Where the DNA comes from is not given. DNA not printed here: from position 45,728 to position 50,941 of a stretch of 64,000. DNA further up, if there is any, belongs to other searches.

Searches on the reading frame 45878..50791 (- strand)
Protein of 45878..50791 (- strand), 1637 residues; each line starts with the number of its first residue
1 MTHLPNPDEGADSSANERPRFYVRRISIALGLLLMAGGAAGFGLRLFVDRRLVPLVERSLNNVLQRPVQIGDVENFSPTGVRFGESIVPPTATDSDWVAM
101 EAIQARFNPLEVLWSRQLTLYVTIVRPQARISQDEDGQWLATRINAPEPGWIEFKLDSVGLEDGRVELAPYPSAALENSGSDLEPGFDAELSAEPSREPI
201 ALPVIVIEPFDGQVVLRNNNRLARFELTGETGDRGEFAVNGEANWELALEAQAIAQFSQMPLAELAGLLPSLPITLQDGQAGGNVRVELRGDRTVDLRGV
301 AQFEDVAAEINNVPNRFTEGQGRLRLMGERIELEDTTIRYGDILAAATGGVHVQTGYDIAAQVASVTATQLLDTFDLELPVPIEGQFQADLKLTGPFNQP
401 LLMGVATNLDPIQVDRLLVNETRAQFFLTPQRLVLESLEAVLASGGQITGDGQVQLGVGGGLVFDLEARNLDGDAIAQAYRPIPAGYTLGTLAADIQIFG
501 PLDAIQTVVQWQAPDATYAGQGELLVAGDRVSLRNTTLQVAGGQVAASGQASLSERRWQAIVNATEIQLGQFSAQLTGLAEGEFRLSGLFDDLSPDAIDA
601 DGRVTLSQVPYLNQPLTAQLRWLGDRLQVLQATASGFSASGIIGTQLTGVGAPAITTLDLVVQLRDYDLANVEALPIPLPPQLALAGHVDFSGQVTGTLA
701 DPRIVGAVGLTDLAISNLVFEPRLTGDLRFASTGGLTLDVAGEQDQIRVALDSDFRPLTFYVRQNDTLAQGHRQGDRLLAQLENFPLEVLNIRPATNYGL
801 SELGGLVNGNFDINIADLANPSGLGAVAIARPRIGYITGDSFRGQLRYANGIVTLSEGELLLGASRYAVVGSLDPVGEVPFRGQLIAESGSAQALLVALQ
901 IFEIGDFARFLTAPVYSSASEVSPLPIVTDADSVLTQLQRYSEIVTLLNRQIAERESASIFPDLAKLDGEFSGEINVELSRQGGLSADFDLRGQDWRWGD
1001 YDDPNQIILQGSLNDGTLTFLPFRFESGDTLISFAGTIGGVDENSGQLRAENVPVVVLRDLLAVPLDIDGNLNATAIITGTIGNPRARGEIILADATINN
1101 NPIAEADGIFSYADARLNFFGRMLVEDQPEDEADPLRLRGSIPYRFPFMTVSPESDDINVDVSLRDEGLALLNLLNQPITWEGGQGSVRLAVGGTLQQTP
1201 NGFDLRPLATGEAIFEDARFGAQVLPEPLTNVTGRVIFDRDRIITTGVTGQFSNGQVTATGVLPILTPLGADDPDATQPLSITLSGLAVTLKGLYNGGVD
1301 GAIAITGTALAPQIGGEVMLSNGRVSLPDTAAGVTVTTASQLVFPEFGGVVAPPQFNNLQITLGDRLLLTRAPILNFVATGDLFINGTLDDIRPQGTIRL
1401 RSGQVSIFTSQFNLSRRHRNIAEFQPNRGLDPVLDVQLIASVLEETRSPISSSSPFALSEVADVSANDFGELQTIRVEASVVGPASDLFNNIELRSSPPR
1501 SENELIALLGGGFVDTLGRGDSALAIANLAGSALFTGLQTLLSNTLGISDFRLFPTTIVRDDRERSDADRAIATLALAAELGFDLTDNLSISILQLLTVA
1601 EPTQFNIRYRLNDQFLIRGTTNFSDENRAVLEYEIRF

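Call 54: search_protein_families(library=pfam, proteins=[window:45878-50791:-], max_evalue=0.00001)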
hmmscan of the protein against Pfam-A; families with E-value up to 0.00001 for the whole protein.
window:45878-50791:- (1637 aa): 2 families
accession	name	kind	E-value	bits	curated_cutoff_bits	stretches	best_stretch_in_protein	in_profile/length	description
PF04357.19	TamB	-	1.8e-58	199.1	22.4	1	1248-1637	3-381/381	TamB, inner membrane protein subunit of TAM complex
PF05359.17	DUF748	-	2e-09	36.5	50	1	20-717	12-540/1037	Domain of Unknown Function (DUF748)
